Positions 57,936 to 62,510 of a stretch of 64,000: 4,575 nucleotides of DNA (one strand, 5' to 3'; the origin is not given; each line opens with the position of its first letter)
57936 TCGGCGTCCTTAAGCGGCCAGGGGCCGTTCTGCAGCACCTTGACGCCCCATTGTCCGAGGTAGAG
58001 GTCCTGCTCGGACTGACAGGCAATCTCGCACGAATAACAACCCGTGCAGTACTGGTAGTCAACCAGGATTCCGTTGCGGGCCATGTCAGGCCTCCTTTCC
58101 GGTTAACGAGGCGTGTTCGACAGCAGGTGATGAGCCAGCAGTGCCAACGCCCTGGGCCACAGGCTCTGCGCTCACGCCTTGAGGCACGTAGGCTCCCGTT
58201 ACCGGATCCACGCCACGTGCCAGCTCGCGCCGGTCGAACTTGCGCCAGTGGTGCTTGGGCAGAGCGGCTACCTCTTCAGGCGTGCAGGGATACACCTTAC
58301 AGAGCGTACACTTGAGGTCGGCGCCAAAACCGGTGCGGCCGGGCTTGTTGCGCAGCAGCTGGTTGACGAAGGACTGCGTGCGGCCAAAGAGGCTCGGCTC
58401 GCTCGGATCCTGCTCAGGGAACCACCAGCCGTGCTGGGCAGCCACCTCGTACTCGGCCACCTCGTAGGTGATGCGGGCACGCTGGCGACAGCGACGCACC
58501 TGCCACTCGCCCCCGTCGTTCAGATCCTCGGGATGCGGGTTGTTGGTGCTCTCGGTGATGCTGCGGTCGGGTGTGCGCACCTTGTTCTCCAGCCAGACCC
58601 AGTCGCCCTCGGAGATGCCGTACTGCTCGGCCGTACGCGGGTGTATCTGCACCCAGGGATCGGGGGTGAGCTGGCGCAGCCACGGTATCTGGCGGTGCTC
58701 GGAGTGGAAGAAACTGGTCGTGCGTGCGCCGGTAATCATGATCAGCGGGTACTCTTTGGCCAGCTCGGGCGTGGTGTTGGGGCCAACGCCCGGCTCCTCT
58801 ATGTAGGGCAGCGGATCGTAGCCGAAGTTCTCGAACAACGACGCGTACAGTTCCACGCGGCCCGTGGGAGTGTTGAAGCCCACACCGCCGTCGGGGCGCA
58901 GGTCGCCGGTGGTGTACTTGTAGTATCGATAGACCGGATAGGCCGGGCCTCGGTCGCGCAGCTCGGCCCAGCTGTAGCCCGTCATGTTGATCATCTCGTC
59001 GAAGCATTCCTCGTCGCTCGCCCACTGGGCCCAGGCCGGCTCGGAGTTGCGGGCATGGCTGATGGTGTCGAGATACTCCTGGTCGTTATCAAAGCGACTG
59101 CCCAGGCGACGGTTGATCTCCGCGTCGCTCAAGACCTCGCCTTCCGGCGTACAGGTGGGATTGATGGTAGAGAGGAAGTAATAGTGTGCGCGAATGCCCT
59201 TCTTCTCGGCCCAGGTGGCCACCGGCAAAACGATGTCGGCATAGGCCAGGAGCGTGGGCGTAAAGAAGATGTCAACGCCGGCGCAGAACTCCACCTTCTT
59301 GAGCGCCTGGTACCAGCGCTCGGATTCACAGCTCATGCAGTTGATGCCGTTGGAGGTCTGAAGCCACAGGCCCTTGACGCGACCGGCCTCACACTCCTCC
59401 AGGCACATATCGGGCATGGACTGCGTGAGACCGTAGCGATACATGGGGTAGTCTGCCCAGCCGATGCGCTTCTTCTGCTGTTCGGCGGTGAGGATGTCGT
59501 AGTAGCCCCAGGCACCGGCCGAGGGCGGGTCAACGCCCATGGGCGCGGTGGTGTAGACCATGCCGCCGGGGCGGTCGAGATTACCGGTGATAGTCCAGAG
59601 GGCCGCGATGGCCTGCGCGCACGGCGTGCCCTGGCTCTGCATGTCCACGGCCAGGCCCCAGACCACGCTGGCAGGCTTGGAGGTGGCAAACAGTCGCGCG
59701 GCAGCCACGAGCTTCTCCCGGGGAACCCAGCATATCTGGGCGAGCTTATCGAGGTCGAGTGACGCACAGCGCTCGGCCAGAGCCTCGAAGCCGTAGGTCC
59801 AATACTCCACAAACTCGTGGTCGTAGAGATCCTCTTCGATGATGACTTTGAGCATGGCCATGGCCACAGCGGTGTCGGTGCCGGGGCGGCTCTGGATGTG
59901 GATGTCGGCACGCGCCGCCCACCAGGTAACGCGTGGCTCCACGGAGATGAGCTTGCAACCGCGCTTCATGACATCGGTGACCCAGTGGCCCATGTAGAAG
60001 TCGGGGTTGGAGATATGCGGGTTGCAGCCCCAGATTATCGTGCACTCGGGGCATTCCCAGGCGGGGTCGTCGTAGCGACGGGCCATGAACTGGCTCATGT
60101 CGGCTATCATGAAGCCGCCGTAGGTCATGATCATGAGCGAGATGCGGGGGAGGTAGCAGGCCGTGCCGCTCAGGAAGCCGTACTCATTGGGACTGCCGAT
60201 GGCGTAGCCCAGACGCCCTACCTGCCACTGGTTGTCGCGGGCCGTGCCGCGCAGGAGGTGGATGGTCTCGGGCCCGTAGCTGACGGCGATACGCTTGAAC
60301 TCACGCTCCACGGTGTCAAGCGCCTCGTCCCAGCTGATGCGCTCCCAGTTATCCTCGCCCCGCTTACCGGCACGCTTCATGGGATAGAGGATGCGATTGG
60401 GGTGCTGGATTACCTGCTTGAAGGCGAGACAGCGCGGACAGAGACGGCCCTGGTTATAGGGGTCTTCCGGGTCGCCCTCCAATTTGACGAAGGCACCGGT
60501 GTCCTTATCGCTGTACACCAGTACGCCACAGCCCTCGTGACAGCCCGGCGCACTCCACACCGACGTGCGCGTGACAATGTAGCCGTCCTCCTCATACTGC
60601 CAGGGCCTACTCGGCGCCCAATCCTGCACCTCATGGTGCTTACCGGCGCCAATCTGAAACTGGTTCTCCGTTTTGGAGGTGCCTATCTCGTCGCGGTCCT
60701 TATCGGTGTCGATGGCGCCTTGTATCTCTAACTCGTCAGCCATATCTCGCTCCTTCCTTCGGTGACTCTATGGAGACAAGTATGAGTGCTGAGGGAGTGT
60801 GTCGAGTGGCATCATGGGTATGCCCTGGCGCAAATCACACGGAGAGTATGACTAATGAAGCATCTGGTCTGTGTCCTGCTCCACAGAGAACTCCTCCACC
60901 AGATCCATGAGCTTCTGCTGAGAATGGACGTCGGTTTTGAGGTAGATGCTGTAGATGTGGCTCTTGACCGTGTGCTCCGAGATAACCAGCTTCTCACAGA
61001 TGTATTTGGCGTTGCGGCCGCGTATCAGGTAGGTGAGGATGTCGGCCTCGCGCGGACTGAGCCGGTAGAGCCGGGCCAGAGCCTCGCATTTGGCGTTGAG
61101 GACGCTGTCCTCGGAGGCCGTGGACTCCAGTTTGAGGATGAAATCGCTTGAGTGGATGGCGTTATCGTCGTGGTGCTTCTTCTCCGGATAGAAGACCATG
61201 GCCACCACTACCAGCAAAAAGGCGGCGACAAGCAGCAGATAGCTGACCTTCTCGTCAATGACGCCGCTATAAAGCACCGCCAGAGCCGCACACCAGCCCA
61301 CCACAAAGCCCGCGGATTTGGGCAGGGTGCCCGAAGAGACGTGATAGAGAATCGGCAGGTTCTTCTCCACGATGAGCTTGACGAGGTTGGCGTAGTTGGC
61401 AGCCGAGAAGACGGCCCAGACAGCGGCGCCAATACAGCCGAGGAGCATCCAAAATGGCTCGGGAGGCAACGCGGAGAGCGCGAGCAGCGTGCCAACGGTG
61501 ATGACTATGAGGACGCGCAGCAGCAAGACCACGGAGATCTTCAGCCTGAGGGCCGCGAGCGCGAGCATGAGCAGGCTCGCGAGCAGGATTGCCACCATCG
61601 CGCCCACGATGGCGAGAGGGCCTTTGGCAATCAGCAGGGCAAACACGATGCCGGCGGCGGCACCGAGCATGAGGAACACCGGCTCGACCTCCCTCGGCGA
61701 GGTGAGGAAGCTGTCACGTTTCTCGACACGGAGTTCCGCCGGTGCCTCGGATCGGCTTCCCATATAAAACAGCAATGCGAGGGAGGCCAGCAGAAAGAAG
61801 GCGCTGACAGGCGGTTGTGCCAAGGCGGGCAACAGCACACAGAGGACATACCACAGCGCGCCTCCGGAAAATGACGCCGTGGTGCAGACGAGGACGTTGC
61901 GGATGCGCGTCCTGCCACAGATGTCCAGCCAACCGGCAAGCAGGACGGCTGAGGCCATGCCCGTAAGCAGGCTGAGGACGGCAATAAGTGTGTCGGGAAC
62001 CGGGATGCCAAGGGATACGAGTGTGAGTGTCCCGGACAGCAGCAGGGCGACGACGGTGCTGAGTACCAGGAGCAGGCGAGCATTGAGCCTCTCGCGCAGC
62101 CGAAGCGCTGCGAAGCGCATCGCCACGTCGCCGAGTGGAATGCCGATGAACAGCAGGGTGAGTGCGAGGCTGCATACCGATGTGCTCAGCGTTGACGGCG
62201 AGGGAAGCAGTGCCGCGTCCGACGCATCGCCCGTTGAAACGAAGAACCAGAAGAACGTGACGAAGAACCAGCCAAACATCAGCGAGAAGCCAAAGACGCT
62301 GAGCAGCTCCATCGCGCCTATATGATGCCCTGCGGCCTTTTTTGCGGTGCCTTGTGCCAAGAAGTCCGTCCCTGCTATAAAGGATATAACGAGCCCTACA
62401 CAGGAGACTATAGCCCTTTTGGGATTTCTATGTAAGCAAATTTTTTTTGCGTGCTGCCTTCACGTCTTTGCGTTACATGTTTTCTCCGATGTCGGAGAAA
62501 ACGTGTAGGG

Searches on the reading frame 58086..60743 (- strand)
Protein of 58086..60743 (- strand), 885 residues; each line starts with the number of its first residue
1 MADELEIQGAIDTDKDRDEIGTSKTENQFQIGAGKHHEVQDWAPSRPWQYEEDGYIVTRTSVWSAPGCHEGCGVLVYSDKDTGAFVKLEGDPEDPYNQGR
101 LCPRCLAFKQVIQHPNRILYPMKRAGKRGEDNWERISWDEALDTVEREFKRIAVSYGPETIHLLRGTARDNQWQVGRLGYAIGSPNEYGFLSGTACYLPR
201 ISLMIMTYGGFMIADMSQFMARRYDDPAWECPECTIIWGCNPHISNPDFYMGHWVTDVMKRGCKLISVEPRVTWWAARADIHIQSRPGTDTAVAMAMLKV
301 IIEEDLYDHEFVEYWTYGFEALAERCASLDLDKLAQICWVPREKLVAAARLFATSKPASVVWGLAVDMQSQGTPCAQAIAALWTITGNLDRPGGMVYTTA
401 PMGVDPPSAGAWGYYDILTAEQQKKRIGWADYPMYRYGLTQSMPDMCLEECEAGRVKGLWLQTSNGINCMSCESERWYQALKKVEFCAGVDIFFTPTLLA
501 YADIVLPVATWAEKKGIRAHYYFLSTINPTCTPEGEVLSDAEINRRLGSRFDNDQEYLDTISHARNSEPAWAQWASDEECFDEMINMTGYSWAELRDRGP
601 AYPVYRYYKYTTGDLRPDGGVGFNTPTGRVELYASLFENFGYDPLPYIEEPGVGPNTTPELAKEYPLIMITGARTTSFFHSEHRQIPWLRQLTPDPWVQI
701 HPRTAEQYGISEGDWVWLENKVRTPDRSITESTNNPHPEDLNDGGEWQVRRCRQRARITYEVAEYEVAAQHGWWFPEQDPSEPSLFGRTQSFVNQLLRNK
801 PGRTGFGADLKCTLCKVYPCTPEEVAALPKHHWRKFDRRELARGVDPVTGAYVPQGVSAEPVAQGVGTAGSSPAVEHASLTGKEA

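Call 36: search_protein_families(library=pfam, proteins=[window:58086-60743:-], max_evalue=0.0001)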
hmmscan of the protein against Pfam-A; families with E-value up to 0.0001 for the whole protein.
window:58086-60743:- (885 aa): 3 families
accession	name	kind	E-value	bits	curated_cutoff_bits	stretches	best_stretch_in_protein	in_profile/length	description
PF00384.28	Molybdopterin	-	2.1e-26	93.2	24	1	117-547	1-350/353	Molybdopterin oxidoreductase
PF01568.27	Molydop_binding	-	7.7e-14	52.1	26.8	1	668-721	2-55/110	Molydopterin dinucleotide binding domain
PF04879.21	Molybdop_Fe4S4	-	2.2e-07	31.2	22.7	1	66-106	9-47/55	Molybdopterin oxidoreductase Fe4S4 domain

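Call 79: search_solved_structures(query=window:58086-60743:-, max_evalue=1e-8)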
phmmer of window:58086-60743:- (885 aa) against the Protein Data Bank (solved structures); distinct sequences matched with E-value up to 1e-8: 52.
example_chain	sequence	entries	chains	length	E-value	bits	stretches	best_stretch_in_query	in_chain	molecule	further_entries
2e7z_A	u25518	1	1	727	2.2e-79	270.6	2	89-438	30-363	Acetylene hydratase Ahy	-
7qv7_S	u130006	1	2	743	1.2e-44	155.6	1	64-718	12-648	Hydrogen dependent carbon dioxide reductase subunit FdhF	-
2vpw_A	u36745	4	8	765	2.5e-41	144.7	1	64-721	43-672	THIOSULFATE REDUCTASE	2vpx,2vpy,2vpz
7vw6_A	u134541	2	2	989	3.8e-38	134.1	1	65-557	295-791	Formate dehydrogenase | Tungsten-containing formate dehydrogenase alpha subunit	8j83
7e5z_A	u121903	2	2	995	3.9e-38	134.1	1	65-557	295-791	Formate dehydrogenase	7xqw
7bkb_D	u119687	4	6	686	6.1e-37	130.2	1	64-616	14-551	Formate dehydrogenase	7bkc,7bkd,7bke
1aa6_A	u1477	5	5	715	6.4e-35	123.5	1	64-563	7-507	FORMATE DEHYDROGENASE H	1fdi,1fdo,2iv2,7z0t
9t1s_L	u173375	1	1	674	1.6e-34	122.1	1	65-554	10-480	formate dehydrogenase (coenzyme F420)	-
2jio_A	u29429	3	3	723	1.7e-34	122.1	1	68-721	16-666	PERIPLASMIC NITRATE REDUCTASE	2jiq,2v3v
2jim_A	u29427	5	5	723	7.5e-34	119.9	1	68-721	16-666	PERIPLASMIC NITRATE REDUCTASE | PROTEIN (PERIPLASMIC NITRATE REDUCTASE)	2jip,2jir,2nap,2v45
9vap_A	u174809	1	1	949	7.7e-34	119.9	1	67-395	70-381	Formate dehydrogenase molybdopterin-binding subunit FdhA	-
9wxb_B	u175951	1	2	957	3.1e-25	91.4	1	95-517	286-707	Formate dehydrogenase alpha subunit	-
1h0h_A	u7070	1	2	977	3.6e-25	91.2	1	67-317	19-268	FORMATE DEHYDROGENASE SUBUNIT ALPHA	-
3ml1_A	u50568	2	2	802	5.9e-25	90.5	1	67-319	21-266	Periplasmic nitrate reductase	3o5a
6tg9_A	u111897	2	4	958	1.1e-24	89.6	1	95-518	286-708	Formate dehydrogenase subunit alpha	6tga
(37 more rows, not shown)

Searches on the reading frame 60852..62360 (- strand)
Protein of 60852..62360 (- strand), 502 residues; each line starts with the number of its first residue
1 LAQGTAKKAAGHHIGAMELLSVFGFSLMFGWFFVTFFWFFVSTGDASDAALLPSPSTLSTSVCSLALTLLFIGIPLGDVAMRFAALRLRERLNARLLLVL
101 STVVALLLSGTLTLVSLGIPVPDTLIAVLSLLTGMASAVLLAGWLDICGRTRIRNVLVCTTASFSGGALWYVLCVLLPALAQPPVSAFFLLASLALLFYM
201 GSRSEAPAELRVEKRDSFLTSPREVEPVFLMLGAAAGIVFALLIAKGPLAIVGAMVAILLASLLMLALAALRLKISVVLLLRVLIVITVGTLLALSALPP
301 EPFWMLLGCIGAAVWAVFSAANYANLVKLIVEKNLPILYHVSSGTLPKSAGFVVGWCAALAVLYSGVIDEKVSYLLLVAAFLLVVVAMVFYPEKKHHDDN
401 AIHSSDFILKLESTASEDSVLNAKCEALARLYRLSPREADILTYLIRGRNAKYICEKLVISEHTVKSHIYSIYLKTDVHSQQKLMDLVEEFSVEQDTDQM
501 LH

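Call 36: search_protein_families(library=pfam, proteins=[window:60852-62360:-], max_evalue=0.0001)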
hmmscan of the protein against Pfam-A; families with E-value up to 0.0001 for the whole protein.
window:60852-62360:- (502 aa): 1 family
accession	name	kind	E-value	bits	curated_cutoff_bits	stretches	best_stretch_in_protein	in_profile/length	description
PF00196.25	GerE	-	1.6e-12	47.2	23.5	1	434-487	3-56/57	Bacterial regulatory proteins, luxR family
